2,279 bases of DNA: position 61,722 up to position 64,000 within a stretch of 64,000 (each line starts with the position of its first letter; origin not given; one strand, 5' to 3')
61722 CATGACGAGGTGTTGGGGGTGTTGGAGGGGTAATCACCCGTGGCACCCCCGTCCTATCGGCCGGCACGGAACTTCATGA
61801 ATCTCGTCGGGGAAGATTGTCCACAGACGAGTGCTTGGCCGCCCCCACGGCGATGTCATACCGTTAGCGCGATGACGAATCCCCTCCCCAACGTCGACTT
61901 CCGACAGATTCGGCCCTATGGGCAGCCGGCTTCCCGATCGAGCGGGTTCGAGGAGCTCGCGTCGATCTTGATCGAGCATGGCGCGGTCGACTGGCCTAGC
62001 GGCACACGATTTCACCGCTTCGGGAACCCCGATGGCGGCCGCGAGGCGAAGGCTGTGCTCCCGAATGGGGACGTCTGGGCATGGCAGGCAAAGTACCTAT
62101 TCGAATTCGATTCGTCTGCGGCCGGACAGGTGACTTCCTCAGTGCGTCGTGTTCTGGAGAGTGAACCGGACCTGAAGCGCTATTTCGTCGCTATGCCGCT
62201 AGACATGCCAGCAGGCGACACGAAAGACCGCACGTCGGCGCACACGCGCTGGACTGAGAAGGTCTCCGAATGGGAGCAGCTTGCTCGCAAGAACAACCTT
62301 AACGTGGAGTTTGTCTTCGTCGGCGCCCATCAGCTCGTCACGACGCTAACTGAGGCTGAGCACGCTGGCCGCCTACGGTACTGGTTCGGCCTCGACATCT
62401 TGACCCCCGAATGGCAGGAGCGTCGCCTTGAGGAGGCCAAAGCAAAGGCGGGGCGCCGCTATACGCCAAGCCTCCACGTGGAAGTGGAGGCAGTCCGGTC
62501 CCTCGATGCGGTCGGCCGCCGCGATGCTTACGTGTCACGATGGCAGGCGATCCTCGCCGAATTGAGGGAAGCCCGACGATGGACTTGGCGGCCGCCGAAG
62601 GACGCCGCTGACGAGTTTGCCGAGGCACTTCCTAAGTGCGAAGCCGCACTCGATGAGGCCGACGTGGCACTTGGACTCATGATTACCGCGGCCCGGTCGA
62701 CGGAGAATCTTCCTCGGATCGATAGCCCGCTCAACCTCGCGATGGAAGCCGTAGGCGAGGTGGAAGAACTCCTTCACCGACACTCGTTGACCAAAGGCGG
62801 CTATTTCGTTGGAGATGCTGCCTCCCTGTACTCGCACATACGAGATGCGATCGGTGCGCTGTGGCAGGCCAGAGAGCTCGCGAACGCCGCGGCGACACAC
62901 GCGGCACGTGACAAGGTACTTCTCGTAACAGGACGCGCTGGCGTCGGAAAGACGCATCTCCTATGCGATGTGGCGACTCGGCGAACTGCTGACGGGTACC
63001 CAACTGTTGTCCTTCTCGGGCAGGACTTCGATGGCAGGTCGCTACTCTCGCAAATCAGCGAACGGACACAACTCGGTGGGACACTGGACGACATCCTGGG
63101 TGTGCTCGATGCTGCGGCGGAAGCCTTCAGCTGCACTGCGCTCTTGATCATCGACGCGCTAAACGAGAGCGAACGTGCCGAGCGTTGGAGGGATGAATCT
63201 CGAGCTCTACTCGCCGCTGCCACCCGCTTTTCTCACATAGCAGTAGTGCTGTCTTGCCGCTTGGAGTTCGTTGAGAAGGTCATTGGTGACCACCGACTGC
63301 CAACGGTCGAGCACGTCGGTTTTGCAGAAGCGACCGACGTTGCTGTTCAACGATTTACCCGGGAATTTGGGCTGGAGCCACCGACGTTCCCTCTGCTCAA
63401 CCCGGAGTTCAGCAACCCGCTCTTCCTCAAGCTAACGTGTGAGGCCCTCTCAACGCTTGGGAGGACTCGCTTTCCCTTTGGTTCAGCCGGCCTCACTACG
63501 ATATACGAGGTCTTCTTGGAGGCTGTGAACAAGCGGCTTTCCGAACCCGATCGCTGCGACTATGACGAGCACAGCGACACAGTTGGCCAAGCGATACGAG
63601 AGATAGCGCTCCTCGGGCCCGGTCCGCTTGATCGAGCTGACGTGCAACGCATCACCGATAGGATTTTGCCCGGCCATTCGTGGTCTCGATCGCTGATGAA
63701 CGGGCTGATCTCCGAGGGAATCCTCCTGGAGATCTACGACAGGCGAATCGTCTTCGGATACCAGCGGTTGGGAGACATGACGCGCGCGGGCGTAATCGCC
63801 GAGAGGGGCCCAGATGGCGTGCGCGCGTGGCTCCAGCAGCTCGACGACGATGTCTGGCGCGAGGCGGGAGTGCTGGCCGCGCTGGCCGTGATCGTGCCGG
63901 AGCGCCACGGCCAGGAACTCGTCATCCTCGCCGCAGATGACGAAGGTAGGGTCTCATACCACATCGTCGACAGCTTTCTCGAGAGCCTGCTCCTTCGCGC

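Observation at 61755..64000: Lower-GC ORF at the window edge: Mrr-like nuclease fused to a STAND/NACHT NTPase (candidate Avs-like anti-phage system)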

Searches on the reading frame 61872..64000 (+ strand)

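Call 6: search_protein_families(library=pfam, proteins=[window:61872-64000:+], max_evalue=1)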
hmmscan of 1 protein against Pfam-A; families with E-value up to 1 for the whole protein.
window:61872-64000:+ (709 aa): 16 families
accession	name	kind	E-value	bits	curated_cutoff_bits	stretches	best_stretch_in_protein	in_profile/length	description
PF13191.12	AAA_16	-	0.00018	22.5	32.6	1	334-459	10-137/167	AAA ATPase domain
PF20720.3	nSTAND3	-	0.00067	19.8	27.2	1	338-411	8-77/155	Novel STAND NTPase 3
PF05729.18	NACHT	-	0.0018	18.6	26.7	1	349-464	2-130/167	NACHT domain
PF24883.2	NPHP3_N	-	0.002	18.8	24.8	0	345-373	20-48/164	Nephrocystin 3, N-terminal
PF01695.23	IstB_IS21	-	0.0023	17.9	24.1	1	344-476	89-208/238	IstB-like ATP binding protein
PF13604.12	AAA_30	-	0.0027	17.9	27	1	340-381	11-52/191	AAA domain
PF13401.12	AAA_22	-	0.0031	18.3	27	1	347-428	5-91/130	AAA domain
PF25199.1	nSTAND_NTPase5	-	0.0035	17.6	34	1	335-398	27-93/145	Novel STAND NTPase 5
PF13481.12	AAA_25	-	0.032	14.3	27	1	343-377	29-62/195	AAA domain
PF13245.12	AAA_19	-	0.039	14.6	25.1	1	339-370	3-34/134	AAA domain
PF00931.28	NB-ARC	-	0.1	12.3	23.5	1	348-400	19-75/248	NB-ARC domain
PF01637.24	ATPase_2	-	0.16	12.2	33.2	1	346-376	19-49/225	ATPase domain predominantly from Archaea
PF13238.12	AAA_18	-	0.17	12.8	29.4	1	351-464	2-101/128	AAA domain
PF02374.21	ArsA_ATPase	-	0.19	11.4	24.3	1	348-381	2-35/305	Anion-transporting ATPase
PF09848.15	SLFN-g3_helicase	-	0.25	11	24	1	348-382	2-38/354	Schlafen group 3, DNA/RNA helicase domain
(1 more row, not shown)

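Call 7: search_protein_families(library=padloc, proteins=[window:61872-64000:+], max_evalue=1)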
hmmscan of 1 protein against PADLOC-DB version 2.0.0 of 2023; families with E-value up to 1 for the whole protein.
window:61872-64000:+ (709 aa): 12 families
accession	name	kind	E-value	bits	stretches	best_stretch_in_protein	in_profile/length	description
PDLC02164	Avs2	-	4.3e-160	533.2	1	6-709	2-729/1504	-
PDLC02162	Avs2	-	1.9e-103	345.5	1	8-709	3-710/1379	-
PDLC02161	Avs2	-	1.2e-80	269.8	2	8-580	1-579/1499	-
PDLC02163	Avs2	-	1.8e-65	219.4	1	168-684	225-772/1576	-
PDLC02165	Avs2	-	1.3e-61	206.8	1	176-684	37-573/1375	-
PDLC02166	Avs2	-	9.9e-61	203.5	1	7-706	4-713/1498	-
PDLC04702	PDC-M54A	-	8.4e-06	21.5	1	320-431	290-395/1621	-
PDLC04700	PDC-M54A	-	0.0012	13.9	1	341-437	311-400/1657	-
PDLC05079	PDC-S73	-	0.013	12.3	1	338-380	182-224/752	-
PDLC04789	PDC-S01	-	0.015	12.4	1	334-397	4-64/375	-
PDLC02350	AbiO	-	0.022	11.5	1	347-393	192-239/468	AbiO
PDLC02372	Nhi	-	0.087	9.4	1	344-388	198-240/470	-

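Call 8: search_protein_families(library=ncbifam, proteins=[window:61872-64000:+], max_evalue=1)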
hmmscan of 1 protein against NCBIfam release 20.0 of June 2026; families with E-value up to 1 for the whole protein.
window:61872-64000:+ (709 aa): 10 families
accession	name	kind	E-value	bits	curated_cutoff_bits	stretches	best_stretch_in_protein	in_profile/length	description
NF041813.1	Avs2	equivalog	5.1e-90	303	1000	1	192-709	3-554/1317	AVAST type 2 anti-phage system protein Avs2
NF038214.1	IS21_help_AAA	equivalog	0.0007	19.4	200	1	335-378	80-121/232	IS21-like element helper ATPase IstB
TIGR03420.1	DnaA_homol_Hda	equivalog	0.0029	17.2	194.8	1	339-386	32-77/226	DnaA regulatory inactivator Hda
NF041815.1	Avs4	equivalog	0.0045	14.2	1500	1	24-149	15-131/1579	AVAST type 4 anti-phage nuclease Avs4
NF006505.0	PRK08939.1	equivalog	0.037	13.3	228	1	328-382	138-191/306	primosomal protein DnaI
NF003232.0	PRK04195.2-2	equivalog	0.046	12.6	701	1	321-362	10-51/480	replication factor C large subunit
TIGR00064.1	ftsY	equivalog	0.11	11.7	260.7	1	334-385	66-117/279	signal recognition particle-docking protein FtsY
TIGR00362.1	DnaA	equivalog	0.12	11.4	343.9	1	336-369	125-159/437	chromosomal replication initiator protein DnaA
NF005304.0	PRK06835.1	equivalog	0.18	10.9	215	1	338-381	174-216/330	ATP-binding protein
NF010248.0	PRK13695.1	equivalog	0.25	11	156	1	350-372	6-28/180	NTPase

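Call 9: search_solved_structures(query=window:61872-64000:+, max_evalue=1, show_alignments=2)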
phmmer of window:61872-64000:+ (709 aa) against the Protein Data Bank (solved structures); distinct sequences matched with E-value up to 1: 5.
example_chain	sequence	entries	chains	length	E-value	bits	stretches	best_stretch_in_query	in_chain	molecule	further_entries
9o4e_A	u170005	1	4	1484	1.1e-45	159.5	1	177-708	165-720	AVAST type 2 anti-phage system protein Avs2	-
5zme_A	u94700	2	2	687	0.0049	18.5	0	346-382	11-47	ATPase ARSA1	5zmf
5bq5_A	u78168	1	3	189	0.17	13.5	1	345-476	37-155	Insertion sequence IS5376 putative ATP-binding protein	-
8q4d_E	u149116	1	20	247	0.34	12.5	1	345-476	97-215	Insertion sequence IS5376 putative ATP-binding protein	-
8q3w_A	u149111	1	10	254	0.35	12.4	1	346-476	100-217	Insertion sequence IS5376 putative ATP-binding protein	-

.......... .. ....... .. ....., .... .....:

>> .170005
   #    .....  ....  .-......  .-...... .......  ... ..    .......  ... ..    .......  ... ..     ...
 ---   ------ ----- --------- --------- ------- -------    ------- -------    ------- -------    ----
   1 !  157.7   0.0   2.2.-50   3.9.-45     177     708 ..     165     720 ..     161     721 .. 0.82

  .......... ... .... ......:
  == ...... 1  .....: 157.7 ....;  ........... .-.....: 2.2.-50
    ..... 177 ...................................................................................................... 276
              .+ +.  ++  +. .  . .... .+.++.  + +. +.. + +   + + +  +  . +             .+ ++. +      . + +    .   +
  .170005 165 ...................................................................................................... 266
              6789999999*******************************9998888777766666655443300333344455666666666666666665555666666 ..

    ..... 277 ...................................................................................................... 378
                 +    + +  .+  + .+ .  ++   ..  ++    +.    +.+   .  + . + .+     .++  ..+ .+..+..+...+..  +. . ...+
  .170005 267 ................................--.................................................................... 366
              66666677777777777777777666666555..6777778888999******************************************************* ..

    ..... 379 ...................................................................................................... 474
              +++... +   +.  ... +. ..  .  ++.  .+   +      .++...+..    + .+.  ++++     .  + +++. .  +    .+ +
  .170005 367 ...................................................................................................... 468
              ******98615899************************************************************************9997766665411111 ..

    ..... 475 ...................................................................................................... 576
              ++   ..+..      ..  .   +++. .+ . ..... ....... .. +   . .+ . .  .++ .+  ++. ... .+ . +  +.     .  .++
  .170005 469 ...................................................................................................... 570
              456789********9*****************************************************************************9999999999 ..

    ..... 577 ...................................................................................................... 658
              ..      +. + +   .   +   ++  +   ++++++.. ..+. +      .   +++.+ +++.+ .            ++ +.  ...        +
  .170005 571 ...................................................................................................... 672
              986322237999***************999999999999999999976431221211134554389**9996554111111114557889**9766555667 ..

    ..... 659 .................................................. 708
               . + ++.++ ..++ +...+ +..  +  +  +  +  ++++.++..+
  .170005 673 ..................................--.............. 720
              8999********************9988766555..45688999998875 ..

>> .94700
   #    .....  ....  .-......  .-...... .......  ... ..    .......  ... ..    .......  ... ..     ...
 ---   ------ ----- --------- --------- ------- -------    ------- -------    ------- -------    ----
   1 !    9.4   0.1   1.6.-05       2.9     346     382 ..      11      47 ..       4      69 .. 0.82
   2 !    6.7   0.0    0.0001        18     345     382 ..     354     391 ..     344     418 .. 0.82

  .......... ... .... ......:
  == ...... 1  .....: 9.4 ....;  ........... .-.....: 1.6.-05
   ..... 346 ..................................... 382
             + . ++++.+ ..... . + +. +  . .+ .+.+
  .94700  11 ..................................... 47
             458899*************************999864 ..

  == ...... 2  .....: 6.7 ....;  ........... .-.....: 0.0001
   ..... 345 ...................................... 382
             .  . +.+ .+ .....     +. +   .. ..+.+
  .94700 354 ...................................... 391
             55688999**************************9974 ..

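Call 11: find_homologous_proteins(query=window:61872-64000:+, max_evalue=1e-10)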
Query window:61872-64000:+ (709 aa): 69 proteins with E <= 1e-10 among 8000 candidates.
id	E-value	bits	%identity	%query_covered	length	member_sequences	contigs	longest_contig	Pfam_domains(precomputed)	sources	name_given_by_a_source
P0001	0.0e+0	1100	69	99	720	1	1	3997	-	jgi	jgi:hypothetical protein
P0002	0.0e+0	1071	67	100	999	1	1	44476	-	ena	-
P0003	0.0e+0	1041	67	99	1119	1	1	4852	-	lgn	-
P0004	0.0e+0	1032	64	99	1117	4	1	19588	-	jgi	jgi:hypothetical protein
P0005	1.6e-290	984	66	92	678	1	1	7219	-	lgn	-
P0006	1.7e-282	957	61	98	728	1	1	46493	-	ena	-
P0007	1.2e-270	918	62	92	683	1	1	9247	-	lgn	-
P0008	5.9e-270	916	71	81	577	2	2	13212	-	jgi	-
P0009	8.8e-264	895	63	87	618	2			-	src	-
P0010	2.4e-257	874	67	81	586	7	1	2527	-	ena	-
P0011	1.9e-242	825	53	100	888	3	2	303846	PF05729.19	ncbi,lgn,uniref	ncbi:hypothetical protein [Mycetocola reblochoni]|uniref:hypothetical protein n=1 Tax=Mycetocola reb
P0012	5.3e-239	813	70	76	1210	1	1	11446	-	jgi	jgi:hypothetical protein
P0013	9.1e-213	727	52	99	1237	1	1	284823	-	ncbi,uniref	ncbi:hypothetical protein ACFV9C_33840 [Kribbella sp. NPDC059898]|uniref:hypothetical protein n=1 Ta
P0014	4.8e-212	724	52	99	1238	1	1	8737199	-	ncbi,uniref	ncbi:hypothetical protein ACQHIV_04995 [Kribbella sp. GL6]|uniref:hypothetical protein n=1 Tax=Kribb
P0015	9.5e-209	713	49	99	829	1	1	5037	-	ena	-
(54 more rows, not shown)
